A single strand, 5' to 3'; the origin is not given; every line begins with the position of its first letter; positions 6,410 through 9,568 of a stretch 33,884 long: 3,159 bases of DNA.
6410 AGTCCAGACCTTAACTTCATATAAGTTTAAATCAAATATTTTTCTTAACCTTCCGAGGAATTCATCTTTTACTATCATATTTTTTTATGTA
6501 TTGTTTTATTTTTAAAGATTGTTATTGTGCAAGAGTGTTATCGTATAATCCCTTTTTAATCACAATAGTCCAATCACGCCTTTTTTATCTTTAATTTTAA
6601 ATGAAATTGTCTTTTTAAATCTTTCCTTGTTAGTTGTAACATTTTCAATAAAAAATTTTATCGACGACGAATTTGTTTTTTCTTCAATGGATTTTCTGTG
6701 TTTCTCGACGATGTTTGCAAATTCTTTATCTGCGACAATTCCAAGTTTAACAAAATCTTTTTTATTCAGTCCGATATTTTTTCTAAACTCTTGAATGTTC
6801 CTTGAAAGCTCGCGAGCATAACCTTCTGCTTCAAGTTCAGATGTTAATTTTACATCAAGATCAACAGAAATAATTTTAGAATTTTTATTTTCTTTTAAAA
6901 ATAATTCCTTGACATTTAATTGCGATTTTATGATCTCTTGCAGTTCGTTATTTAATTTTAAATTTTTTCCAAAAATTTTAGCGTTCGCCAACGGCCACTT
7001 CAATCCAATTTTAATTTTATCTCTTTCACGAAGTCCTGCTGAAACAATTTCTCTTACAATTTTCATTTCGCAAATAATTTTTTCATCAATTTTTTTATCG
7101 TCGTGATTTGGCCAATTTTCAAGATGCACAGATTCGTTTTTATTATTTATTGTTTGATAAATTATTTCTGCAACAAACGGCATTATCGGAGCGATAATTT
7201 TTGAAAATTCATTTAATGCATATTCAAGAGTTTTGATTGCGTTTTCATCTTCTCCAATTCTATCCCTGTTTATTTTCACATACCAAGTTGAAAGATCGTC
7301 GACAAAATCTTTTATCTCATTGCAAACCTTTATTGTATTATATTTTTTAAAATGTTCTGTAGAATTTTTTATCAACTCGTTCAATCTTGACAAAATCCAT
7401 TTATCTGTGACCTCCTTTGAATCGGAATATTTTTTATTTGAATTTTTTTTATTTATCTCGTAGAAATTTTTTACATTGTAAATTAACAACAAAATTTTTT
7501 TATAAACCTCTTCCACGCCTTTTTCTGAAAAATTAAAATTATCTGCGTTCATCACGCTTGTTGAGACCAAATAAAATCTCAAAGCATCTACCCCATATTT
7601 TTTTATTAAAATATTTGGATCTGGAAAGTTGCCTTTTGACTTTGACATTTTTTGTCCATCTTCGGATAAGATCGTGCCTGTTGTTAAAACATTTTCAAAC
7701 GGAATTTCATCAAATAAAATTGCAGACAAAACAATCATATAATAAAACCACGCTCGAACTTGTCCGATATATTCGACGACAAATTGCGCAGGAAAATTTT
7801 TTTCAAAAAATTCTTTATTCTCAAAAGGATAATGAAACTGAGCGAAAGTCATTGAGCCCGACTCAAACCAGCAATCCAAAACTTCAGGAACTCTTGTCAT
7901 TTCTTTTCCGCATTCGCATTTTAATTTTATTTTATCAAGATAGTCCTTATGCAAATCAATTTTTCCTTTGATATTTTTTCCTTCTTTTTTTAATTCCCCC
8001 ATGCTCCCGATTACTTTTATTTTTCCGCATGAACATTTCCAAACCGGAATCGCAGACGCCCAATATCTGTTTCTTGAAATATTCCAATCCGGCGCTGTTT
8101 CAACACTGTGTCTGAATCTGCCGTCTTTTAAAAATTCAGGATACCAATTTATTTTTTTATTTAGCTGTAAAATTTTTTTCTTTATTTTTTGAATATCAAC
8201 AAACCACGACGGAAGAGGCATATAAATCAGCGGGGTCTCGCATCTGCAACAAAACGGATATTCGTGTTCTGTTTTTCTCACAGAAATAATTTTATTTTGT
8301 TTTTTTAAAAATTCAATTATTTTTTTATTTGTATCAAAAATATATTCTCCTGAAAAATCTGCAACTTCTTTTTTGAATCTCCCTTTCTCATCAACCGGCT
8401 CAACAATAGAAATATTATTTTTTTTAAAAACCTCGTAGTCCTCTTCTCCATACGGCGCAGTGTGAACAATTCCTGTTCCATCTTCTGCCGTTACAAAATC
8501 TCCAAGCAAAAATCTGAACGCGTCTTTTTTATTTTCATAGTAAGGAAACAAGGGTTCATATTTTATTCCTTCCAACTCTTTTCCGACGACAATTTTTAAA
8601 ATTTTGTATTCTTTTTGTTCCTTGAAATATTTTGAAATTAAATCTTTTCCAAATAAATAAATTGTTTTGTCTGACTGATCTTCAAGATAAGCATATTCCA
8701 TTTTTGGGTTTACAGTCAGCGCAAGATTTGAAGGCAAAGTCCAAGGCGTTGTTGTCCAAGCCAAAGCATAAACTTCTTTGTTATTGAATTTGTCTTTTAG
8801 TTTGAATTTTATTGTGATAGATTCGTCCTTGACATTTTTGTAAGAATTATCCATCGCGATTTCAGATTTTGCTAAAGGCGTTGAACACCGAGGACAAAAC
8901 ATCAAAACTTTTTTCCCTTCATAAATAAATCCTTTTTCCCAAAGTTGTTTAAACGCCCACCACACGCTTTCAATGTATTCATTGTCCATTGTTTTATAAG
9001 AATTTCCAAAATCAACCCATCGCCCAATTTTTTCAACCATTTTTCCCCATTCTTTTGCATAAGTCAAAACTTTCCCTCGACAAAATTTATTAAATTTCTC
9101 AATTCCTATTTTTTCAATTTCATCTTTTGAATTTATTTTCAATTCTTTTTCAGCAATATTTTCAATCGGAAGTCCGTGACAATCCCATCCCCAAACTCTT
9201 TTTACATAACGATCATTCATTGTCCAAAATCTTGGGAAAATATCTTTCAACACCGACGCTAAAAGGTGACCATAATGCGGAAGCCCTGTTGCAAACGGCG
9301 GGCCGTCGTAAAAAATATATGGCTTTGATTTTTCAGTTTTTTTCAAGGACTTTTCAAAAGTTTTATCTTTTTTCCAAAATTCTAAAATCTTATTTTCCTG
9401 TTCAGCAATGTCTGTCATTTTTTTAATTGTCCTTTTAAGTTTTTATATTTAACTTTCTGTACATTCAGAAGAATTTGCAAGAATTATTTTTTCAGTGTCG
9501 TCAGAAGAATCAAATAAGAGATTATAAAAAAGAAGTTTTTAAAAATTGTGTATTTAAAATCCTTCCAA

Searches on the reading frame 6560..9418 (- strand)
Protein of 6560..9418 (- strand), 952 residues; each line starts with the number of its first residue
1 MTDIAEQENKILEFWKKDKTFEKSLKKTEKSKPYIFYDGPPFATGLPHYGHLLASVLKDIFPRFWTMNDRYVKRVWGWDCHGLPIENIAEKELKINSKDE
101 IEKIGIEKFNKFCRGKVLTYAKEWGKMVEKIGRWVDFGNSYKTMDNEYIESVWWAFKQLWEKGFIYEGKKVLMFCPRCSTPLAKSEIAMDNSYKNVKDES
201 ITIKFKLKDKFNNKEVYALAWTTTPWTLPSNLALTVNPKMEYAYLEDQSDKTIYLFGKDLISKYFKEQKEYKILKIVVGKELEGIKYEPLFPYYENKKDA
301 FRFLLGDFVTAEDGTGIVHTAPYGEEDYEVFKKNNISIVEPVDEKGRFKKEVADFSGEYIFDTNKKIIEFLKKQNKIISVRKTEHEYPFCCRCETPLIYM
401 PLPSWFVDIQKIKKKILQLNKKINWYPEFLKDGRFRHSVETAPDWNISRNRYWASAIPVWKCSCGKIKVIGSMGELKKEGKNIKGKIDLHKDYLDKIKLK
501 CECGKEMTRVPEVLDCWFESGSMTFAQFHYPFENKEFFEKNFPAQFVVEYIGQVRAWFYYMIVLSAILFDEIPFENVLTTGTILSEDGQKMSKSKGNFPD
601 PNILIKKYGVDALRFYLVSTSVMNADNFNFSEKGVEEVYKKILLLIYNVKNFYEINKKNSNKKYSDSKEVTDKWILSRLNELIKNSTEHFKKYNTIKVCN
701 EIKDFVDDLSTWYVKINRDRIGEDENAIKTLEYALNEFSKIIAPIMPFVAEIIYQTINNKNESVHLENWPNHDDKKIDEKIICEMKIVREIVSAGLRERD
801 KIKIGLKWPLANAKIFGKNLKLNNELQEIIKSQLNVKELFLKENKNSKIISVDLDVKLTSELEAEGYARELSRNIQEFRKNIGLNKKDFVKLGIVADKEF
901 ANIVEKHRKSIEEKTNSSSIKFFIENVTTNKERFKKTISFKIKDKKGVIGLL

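Call 7: search_protein_families(library=pfam, proteins=[window:6560-9418:-], max_evalue=0.001)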
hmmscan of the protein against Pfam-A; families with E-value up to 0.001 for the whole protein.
window:6560-9418:- (952 aa): 5 families
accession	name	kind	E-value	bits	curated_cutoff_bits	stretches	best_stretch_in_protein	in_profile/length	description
PF00133.28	tRNA-synt_1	-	1.5e-128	429.5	22.7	1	10-627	1-412/414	tRNA synthetases class I (I, L, M and V)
PF08264.19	Anticodon_1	-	9.4e-33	113.6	25.1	1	672-810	1-144/148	Anticodon-binding domain of tRNA ligase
PF09334.17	tRNA-synt_1g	-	4.4e-21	75.5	20.1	2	41-189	8-137/391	tRNA synthetases class I (M)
PF19302.4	DUF5915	-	2.4e-12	47.2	27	1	813-929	68-179/195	Domain of unknown function (DUF5915)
PF01406.26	tRNA-synt_1e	-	0.00017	21.5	27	0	576-638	240-299/301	tRNA synthetases class I (C) catalytic domain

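Call 15: find_encoding_contigs(protein=window:6560-9418:-, flank=10000, max_places=6)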
Protein window:6560-9418:- (952 aa): 10 contigs read that carry it; 6 places shown.
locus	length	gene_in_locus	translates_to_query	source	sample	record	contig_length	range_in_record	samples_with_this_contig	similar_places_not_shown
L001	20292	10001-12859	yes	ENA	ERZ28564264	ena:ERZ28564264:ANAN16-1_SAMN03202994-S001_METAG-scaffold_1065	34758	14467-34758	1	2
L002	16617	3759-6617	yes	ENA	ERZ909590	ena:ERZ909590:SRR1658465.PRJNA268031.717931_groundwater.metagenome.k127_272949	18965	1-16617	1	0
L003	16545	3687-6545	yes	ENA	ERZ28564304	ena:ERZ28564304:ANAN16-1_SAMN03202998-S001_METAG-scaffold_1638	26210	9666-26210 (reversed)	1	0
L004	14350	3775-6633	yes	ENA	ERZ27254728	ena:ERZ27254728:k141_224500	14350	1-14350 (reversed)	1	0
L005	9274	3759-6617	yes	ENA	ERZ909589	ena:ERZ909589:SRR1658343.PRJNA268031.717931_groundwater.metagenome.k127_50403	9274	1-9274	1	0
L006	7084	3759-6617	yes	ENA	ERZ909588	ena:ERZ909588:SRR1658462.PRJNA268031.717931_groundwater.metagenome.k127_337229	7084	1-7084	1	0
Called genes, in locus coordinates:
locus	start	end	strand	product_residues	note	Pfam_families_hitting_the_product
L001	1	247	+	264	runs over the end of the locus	-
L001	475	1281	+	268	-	PF01555:N6_N4_Mtase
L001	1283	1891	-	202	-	-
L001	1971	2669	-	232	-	-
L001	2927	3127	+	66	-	-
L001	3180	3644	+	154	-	-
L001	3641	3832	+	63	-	-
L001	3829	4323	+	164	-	-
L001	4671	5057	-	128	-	PF01192:RNA_pol_Rpb6 (weak)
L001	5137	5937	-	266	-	PF01138:RNase_PH, PF03725:RNase_PH_C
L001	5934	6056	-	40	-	-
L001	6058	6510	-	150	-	-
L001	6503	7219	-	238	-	PF01138:RNase_PH, PF03725:RNase_PH_C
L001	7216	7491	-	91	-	-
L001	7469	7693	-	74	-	-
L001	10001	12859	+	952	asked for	PF00133:tRNA-synt_1, PF09334:tRNA-synt_1g, PF08264:Anticodon_1, PF19302:DUF5915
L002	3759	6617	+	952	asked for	PF00133:tRNA-synt_1, PF09334:tRNA-synt_1g, PF08264:Anticodon_1, PF19302:DUF5915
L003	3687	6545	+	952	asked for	PF00133:tRNA-synt_1, PF09334:tRNA-synt_1g, PF08264:Anticodon_1, PF19302:DUF5915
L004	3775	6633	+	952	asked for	PF00133:tRNA-synt_1, PF09334:tRNA-synt_1g, PF08264:Anticodon_1, PF19302:DUF5915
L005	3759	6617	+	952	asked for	PF00133:tRNA-synt_1, PF09334:tRNA-synt_1g, PF08264:Anticodon_1, PF19302:DUF5915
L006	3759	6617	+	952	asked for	PF00133:tRNA-synt_1, PF09334:tRNA-synt_1g, PF08264:Anticodon_1, PF19302:DUF5915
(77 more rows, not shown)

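Call 16: find_related_loci(query=window:6560-9418:-, collection=genome_contigs, flank=10000)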
Query window:6560-9418:- (952 aa) in genome_contigs; peptide patterns used: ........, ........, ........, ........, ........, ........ (x = any residue, [..] = any of these).
336 stretches matched a pattern; 242 encode a relative of the query (tblastn E <= 1e-3); the best 80 are kept; 80 distinct loci.
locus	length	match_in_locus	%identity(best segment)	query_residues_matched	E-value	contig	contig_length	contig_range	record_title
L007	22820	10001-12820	66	1-952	0e+0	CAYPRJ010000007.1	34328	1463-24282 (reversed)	MAG TPA_asm: Candidatus Woesearchaeota archaeon isolate SRP141376_co1_231 genome assembly, contig: NODE_2933_length_3432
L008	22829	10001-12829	65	3-952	0e+0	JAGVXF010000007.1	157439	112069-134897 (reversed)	Candidatus Pacearchaeota archaeon isolate RIFOXYB1_FULL_34_12 rifoxyb1_full_scaffold_77, whole genome shotgun sequence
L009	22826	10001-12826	65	1-952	0e+0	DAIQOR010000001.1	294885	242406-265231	MAG TPA_asm: bacterium isolate CTOTU11692 NODE_7_length_294885_cov_81.289255, whole genome shotgun sequence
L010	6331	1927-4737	66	6-940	0e+0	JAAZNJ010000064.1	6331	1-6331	MAG: Candidatus Woesearchaeota archaeon isolate AS27yjCOA_155 185472_AS27, whole genome shotgun sequence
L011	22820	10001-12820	66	3-940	0e+0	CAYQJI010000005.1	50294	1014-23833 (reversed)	MAG TPA_asm: Candidatus Woesearchaeota archaeon isolate binchicken_co135_178 genome assembly, contig: NODE_1460_length_5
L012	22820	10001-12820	66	1-949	0e+0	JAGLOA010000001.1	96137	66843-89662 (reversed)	MAG: Candidatus Pacearchaeota archaeon isolate RS_7_11 ROV157_7.bin.11.fa_1, whole genome shotgun sequence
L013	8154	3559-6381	64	1-945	0e+0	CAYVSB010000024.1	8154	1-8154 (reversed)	MAG TPA_asm: Candidatus Woesearchaeota archaeon isolate SRP050083_co2_409 genome assembly, contig: NODE_7505_length_8154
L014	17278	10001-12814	63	1-947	0e+0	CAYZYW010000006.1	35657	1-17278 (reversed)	MAG TPA_asm: Candidatus Woesearchaeota archaeon isolate SRP104257_co1_123 genome assembly, contig: NODE_467_length_35657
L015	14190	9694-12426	63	4-922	0e+0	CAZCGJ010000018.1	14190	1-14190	MAG TPA_asm: Candidatus Woesearchaeota archaeon isolate SRP272421_co2_592 genome assembly, contig: NODE_14136_length_141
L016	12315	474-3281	62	4-951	0e+0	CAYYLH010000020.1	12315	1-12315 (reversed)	MAG TPA_asm: Candidatus Woesearchaeota archaeon isolate SRP252850_co1_223 genome assembly, contig: NODE_9769_length_1231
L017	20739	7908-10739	63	3-952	0e+0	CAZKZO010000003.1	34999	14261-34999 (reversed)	MAG TPA_asm: Candidatus Woesearchaeota archaeon isolate binchicken_co17_241 genome assembly, contig: NODE_3451_length_34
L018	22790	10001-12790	64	3-935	0e+0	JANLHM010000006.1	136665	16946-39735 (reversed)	MAG: Nanoarchaeota archaeon isolate P6-17 k99_253198, whole genome shotgun sequence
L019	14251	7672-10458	63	4-945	0e+0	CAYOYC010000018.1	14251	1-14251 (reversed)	MAG TPA_asm: Candidatus Woesearchaeota archaeon isolate SRP178699_co1_624 genome assembly, contig: NODE_5572_length_1425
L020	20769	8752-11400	64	3-897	0e+0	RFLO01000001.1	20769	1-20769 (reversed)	MAG: Candidatus Pacearchaeota archaeon isolate J156 k99_35224, whole genome shotgun sequence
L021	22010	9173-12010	61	1-949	0e+0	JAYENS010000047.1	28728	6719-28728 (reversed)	MAG: Nanoarchaeota archaeon isolate MAG049 MAG049_47, whole genome shotgun sequence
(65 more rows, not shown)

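Call 69: find_related_loci(query=window:6560-9418:-, collection=metagenome_contigs, flank=10000)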
Query window:6560-9418:- (952 aa) in metagenome_contigs; peptide patterns used: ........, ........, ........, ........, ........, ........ (x = any residue, [..] = any of these).
477 stretches matched a pattern; 289 encode a relative of the query (tblastn E <= 1e-3); the best 80 are kept; 80 distinct loci.
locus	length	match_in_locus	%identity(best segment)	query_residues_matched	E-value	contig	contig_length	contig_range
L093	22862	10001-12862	76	1-952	0e+0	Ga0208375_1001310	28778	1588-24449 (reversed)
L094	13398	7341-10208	69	1-952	0e+0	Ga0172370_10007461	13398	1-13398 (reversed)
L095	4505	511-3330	69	1-951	0e+0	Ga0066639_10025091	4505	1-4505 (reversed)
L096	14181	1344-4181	65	3-952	0e+0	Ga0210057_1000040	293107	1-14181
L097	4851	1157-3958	66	4-949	0e+0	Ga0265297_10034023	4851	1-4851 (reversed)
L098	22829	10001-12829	65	3-952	0e+0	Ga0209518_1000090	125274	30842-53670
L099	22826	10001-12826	65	1-952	0e+0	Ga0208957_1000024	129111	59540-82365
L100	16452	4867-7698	64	3-952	0e+0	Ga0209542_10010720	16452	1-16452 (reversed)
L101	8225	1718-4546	63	4-952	0e+0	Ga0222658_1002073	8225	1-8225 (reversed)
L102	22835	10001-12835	63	1-952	0e+0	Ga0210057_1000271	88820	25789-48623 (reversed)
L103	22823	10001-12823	62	1-946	0e+0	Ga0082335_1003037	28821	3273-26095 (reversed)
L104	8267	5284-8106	62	1-946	0e+0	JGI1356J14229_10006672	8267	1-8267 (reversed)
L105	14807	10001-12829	63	1-952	0e+0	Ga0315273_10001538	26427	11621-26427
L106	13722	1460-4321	63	1-952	0e+0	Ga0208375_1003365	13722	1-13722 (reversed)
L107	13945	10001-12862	63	1-952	0e+0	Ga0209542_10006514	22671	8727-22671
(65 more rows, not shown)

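Call 78: search_protein_families(library=pfam, proteins=[L106:9819-10997:+, L106:10994-11716:-, L106:11823-13445:+, L106:8576-9514:-, L106:7997-8395:+, L106:5881-7623:-, L106:5405-5743:-, L106:4436-5239:+], max_evalue=0.001)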
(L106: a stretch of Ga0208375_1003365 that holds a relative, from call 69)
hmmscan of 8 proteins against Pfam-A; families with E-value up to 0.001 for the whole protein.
L106:9819-10997:+ (392 aa): 1 family
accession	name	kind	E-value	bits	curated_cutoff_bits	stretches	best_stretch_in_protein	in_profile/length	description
PF00145.23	DNA_methylase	-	6.7e-79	266.1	22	2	4-148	1-135/324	C-5 cytosine-specific DNA methylase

L106:10994-11716:- (240 aa): 0 families

L106:11823-13445:+ (540 aa): 0 families

L106:8576-9514:- (312 aa): 3 families
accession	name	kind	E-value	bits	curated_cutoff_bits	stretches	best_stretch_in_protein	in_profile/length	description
PF13610.12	DDE_Tnp_IS240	-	4e-07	30.7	27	1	181-287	37-135/139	DDE domain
PF00872.24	Transposase_mut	-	1.1e-06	28.2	21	1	74-237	98-259/379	Transposase, Mutator family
PF13683.12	rve_3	-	0.00063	19.9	26.5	0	247-298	16-66/67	Integrase core domain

L106:7997-8395:+ (132 aa): 0 families

L106:5881-7623:- (580 aa): 3 families
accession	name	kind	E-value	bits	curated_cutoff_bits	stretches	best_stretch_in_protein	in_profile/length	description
PF00750.26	tRNA-synt_1d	-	3.3e-96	322.7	23.3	1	117-454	2-348/349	tRNA synthetases class I (R), catalytic domain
PF05746.21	DALR_1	-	1.1e-34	119.5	22.3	1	469-580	1-117/117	DALR anticodon binding domain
PF03485.21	Arg_tRNA_synt_N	-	5.5e-14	53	21.5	1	27-107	6-85/85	Arginyl tRNA synthetase N terminal domain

L106:5405-5743:- (112 aa): 0 families

L106:4436-5239:+ (267 aa): 4 families
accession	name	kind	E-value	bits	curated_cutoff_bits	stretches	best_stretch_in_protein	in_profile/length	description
PF01978.25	TrmB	-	1.5e-19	70.1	25.6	1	12-79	2-68/68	Sugar-specific transcriptional regulator TrmB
PF11495.14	Regulator_TrmB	-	0.00016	21.4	22.2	1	133-265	6-133/233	Archaeal transcriptional regulator TrmB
PF13091.12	PLDc_2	-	0.00029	21.1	27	1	145-261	4-132/132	PLD-like domain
PF00239.26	Resolvase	-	0.00087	19.8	23.3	0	120-190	32-104/145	Resolvase, N terminal domain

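Call 79: find_homologous_proteins(query=L106:9819-10997:+, max_evalue=1e-30)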
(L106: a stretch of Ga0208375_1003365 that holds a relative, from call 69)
Query L106:9819-10997:+ (392 aa): 4882 proteins with E <= 1e-30 among 8000 candidates; the best 120 are listed.
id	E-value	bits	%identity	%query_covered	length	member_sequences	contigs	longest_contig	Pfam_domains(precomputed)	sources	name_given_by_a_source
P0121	1.1e-260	882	100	100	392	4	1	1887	PF00145.24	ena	-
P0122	1.6e-218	743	83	100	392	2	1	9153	PF00145.24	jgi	-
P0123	2.2e-218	743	83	100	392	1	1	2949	PF00145.24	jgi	jgi:site-specific DNA-cytosine methylase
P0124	3.0e-218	742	83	100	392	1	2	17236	PF00145.24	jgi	jgi:site-specific DNA-cytosine methylase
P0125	5.8e-218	741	83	100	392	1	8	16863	PF00145.24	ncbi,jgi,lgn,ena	-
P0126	1.5e-217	740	83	100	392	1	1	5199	PF00145.24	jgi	-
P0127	1.9e-217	740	82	100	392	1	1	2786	PF00145.24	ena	-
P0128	2.0e-217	740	83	100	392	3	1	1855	PF00145.24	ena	-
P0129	5.9e-217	738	82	100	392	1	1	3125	PF00145.24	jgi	-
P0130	1.7e-216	737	82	100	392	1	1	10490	PF00145.24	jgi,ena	-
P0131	4.1e-216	735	83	99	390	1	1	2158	PF00145.24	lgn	-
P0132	7.3e-216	735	82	100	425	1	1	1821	PF00145.24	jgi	jgi:DNA (cytosine-5)-methyltransferase 1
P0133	1.1e-215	734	82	100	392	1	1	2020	PF00145.24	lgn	-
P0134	2.7e-215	733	84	98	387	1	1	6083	PF00145.24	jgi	-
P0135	2.8e-215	733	84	98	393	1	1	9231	PF00145.24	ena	-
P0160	1.5e-208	710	81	98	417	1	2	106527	PF00145.24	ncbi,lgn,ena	-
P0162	2.7e-206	703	80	99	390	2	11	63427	PF00145.24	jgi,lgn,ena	-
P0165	4.1e-204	696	77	100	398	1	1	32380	PF00145.24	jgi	jgi:DNA (cytosine-5)-methyltransferase 1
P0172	4.7e-189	646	74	98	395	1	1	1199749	PF00145.24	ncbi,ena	-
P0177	9.4e-173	593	68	100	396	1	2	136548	PF00145.24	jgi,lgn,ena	-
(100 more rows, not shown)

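Call 80: find_encoding_contigs(protein=P0160, flank=10000, max_places=2)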
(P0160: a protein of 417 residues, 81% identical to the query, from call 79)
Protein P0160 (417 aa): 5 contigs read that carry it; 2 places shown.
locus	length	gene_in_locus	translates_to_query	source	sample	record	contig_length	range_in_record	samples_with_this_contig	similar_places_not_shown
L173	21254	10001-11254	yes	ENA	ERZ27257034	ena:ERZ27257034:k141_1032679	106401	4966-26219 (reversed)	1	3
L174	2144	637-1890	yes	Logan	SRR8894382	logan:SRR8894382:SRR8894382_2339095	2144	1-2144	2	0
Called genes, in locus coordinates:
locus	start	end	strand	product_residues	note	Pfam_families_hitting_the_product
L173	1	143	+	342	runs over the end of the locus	PF01266:DAO (faint), PF02254:TrkA_N (faint), PF05834:Lycopene_cycl (faint), PF07992:Pyr_redox_2, PF13434:Lys_Orn_oxgnase (faint), PF13454:NAD_binding_9 (faint), PF00070:Pyr_redox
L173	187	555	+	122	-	PF03819:MazG, PF12643:MazG-like (weak)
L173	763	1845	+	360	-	PF00303:Thymidylat_synt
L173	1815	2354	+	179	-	PF00186:DHFR_1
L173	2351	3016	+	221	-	PF02223:Thymidylate_kin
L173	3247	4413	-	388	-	-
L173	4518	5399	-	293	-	-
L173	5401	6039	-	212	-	PF01428:zf-AN1 (faint)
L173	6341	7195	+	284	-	PF02661:Fic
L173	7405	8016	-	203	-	PF01209:Ubie_methyltran, PF02353:CMAS (weak), PF13489:Methyltransf_23, PF05219:DREV (weak), PF13847:Methyltransf_31, PF08241:Methyltransf_11, PF08242:Methyltransf_12, PF13649:Methyltransf_25, +1 more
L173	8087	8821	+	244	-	PF18765:Polbeta (weak)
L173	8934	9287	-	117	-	-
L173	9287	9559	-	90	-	-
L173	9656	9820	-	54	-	-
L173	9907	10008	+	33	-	-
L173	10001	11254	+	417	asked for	PF00145:DNA_methylase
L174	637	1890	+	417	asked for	PF00145:DNA_methylase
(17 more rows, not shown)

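Call 81: find_encoding_contigs(protein=P0162, flank=10000, max_places=3)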
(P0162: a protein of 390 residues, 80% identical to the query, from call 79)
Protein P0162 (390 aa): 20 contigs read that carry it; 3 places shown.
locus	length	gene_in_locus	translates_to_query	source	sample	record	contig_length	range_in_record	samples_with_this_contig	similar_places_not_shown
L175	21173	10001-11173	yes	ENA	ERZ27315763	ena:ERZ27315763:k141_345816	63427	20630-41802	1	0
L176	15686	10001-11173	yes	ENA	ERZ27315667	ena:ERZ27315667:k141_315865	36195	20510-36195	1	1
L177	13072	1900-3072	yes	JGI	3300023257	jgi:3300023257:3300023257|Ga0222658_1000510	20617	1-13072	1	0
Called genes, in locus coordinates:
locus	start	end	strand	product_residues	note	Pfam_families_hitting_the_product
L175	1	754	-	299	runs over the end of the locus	PF00890:FAD_binding_2 (faint), PF01134:GIDA (faint), PF01266:DAO (faint), PF01494:FAD_binding_3 (faint), PF01946:Thi4 (faint), PF07992:Pyr_redox_2, PF13738:Pyr_redox_3, PF00070:Pyr_redox (weak), +3 more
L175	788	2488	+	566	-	PF03485:Arg_tRNA_synt_N, PF00750:tRNA-synt_1d, PF05746:DALR_1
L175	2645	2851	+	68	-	-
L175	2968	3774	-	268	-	PF01978:TrmB, PF11495:TrmB_EBD_N (weak)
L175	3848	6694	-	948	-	PF00133:tRNA-synt_1, PF09334:tRNA-synt_1g (faint), PF08264:Anticodon_1, PF19302:DUF5915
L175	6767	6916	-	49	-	-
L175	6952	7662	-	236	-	PF00590:TP_methylase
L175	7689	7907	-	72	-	-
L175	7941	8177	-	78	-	-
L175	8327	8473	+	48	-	-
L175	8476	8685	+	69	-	-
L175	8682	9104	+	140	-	-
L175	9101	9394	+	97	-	-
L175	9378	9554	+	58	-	-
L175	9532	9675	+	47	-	-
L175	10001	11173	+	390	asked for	PF00145:DNA_methylase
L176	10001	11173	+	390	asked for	PF00145:DNA_methylase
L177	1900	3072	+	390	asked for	PF00145:DNA_methylase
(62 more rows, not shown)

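Call 82: find_encoding_contigs(protein=P0172, flank=10000, max_places=1)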
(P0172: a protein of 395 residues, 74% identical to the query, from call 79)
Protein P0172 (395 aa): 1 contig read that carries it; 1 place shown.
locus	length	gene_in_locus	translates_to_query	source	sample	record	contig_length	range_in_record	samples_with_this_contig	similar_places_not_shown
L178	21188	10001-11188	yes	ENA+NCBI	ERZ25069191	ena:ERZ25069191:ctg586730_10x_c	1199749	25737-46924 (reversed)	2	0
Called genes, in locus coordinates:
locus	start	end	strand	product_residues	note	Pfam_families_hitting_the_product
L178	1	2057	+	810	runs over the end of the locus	-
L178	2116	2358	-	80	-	-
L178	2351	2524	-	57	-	-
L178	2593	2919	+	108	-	-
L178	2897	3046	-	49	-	-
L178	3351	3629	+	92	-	-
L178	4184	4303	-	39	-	-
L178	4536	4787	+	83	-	-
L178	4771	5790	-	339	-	PF03372:Exo_endo_phos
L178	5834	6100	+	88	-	-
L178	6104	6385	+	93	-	-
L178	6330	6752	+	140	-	PF02452:PemK_toxin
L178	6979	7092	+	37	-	-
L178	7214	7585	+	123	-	-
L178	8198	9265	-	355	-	PF13683:rve_3 (faint), PF13610:DDE_Tnp_IS240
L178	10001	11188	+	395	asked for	PF00145:DNA_methylase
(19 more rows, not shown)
